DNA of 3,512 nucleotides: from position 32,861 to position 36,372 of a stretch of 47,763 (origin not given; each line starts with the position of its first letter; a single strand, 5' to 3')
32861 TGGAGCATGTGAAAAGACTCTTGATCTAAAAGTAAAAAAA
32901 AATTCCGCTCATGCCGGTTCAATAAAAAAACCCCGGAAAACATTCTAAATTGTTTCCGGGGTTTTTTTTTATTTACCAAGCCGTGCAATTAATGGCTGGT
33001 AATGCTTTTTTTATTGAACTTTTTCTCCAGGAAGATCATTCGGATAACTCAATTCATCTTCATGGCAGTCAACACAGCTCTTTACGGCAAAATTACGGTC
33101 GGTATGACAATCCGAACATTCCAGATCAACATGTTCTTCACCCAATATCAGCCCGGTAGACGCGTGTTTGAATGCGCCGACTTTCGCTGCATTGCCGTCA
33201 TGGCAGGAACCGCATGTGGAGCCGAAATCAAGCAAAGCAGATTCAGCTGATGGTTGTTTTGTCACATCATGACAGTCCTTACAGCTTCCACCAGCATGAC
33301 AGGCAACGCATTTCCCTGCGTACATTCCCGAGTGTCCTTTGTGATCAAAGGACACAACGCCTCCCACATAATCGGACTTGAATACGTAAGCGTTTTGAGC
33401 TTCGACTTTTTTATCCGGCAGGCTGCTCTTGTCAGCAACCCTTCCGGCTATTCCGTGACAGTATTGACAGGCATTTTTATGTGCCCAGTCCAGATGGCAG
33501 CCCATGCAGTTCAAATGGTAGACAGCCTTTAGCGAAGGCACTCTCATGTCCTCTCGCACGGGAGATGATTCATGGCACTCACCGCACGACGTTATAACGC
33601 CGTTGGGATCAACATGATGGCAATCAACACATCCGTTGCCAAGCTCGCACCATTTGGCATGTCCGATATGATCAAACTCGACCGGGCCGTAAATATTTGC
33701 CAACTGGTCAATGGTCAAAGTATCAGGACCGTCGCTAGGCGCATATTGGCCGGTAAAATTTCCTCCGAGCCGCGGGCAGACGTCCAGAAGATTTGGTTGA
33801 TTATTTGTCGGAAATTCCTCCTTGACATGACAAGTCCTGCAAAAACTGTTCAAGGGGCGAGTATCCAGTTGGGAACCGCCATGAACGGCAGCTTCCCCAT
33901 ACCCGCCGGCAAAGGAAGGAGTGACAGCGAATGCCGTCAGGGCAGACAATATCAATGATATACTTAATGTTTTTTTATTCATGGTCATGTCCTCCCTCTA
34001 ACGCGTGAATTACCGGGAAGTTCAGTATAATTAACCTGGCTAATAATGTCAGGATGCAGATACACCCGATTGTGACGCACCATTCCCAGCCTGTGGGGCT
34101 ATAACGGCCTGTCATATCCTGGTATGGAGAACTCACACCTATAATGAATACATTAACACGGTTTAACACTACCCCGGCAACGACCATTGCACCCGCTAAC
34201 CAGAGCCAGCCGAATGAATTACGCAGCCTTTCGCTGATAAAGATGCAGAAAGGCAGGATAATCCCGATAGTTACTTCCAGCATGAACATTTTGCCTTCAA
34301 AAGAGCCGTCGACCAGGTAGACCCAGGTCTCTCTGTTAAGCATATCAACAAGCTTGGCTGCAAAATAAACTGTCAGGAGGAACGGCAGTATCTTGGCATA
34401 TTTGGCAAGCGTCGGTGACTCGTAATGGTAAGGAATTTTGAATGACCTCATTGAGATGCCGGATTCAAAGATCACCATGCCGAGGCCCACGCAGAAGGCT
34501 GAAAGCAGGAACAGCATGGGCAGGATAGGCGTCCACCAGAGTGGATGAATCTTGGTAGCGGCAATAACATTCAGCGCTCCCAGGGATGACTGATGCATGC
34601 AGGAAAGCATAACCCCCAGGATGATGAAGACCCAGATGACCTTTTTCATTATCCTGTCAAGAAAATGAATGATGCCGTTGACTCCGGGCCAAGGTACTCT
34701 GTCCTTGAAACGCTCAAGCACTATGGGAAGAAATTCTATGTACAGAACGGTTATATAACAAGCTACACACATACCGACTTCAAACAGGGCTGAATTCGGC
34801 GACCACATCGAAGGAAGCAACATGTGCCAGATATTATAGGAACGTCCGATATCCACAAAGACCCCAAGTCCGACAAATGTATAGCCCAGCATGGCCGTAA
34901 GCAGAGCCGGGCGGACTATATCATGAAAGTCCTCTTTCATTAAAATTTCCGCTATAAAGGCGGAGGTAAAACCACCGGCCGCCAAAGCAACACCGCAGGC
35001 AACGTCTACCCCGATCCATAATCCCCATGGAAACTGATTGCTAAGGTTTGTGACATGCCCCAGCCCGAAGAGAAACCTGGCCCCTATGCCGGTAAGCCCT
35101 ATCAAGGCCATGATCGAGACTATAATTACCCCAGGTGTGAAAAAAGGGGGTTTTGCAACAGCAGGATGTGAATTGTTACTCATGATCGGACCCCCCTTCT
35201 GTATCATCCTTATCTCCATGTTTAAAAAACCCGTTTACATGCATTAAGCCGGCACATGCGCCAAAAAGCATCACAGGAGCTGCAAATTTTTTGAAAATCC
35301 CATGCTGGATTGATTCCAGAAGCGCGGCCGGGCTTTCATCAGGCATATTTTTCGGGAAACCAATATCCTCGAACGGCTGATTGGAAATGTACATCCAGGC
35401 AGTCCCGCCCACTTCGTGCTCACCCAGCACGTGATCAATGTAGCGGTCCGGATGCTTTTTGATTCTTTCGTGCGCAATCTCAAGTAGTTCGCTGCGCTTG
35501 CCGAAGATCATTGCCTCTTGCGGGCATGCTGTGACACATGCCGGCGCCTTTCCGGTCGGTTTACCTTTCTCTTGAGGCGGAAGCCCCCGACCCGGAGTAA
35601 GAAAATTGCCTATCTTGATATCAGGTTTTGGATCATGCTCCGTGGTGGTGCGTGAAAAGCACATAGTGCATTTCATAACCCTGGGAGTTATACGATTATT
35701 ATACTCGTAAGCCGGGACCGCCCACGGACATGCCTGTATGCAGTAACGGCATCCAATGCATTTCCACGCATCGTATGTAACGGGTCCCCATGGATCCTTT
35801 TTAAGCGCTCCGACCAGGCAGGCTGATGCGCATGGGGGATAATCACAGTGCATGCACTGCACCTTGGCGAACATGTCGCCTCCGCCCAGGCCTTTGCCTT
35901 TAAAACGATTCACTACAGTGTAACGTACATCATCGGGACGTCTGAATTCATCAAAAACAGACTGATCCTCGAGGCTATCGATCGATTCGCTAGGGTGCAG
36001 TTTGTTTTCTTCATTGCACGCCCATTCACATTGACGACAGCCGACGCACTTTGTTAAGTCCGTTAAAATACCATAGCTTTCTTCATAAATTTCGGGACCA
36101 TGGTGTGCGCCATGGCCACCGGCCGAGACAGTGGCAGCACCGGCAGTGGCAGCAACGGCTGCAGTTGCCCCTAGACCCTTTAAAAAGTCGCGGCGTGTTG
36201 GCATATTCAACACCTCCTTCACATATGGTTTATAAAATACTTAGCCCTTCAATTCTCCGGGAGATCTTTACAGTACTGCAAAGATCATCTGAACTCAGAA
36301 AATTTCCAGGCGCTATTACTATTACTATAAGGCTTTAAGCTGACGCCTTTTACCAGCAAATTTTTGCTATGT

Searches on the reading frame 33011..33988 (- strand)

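Call 42: search_protein_families(library=pfam, max_evalue=0.0001, proteins=[window:33011-33988:-])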
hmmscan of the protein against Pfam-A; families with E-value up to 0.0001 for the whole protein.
window:33011-33988:- (325 aa): 3 families
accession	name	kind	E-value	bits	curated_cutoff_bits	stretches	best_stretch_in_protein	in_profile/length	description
PF02085.21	Cytochrom_CIII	-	3.3e-15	56.7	22.9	1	99-177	17-100/101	Class III cytochrome C family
PF14522.11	Cytochrome_C7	-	1.1e-09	38.4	24.8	0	212-296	1-67/67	Cytochrome c7 and related cytochrome c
PF14537.11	Cytochrom_c3_2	-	2.7e-07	31.4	25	1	233-310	6-79/79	Cytochrome c3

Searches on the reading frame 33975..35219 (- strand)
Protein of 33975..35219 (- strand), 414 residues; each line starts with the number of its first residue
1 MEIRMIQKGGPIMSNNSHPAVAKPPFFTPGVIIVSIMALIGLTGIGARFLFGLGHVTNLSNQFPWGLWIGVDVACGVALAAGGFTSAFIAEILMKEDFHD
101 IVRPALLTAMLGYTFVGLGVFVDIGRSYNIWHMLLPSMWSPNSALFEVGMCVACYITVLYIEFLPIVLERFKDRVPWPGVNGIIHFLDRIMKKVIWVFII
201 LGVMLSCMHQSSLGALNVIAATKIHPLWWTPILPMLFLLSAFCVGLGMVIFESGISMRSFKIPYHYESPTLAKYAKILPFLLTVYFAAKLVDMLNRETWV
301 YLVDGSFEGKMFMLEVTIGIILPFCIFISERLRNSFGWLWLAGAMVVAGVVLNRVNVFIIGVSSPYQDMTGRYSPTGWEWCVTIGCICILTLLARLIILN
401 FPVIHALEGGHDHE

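Call 42: search_protein_families(library=pfam, max_evalue=0.0001, proteins=[window:33975-35219:-])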
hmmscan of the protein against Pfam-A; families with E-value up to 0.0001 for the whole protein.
window:33975-35219:- (414 aa): 1 family
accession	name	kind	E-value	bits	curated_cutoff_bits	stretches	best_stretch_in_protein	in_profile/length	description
PF03916.19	NrfD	-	3.4e-21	76.6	25.8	1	56-361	2-308/313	Polysulphide reductase, NrfD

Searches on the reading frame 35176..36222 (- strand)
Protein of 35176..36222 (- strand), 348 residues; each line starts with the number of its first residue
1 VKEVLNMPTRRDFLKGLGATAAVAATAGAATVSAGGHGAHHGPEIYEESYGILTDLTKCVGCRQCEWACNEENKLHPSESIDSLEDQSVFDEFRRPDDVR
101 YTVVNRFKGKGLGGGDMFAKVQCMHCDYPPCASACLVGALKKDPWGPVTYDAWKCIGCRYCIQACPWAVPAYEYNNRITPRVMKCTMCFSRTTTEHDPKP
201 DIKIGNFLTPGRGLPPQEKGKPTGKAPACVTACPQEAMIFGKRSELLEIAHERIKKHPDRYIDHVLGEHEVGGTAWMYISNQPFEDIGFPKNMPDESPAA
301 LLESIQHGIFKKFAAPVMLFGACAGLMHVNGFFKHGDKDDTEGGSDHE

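Call 42: search_protein_families(library=pfam, max_evalue=0.0001, proteins=[window:35176-36222:-])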
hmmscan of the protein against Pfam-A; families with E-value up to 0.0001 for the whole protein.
window:35176-36222:- (348 aa): 8 families
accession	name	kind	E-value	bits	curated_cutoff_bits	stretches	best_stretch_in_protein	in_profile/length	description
PF13247.11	Fer4_11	-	2.4e-13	50.6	26.2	1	118-198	5-84/100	4Fe-4S dicluster domain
PF13237.11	Fer4_10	-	2.7e-09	37.2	25.5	1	149-189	3-46/53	4Fe-4S dicluster domain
PF12838.12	Fer4_7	-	4.6e-09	37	27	1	122-168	1-51/52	4Fe-4S dicluster domain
PF12797.12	Fer4_2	-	1.9e-08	34.1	24.5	1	147-167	2-22/22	4Fe-4S binding domain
PF13187.11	Fer4_9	-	8.1e-08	32.6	27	0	154-188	1-40/52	4Fe-4S dicluster domain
PF10518.14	TAT_signal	-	7.1e-06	26.1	22.7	1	8-27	2-21/21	TAT (twin-arginine translocation) pathway signal sequence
PF12837.12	Fer4_6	-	2.9e-05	24.2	25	0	148-166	2-20/24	4Fe-4S binding domain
PF14697.11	Fer4_21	-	5.6e-05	23.6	35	0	121-166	6-52/59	4Fe-4S dicluster domain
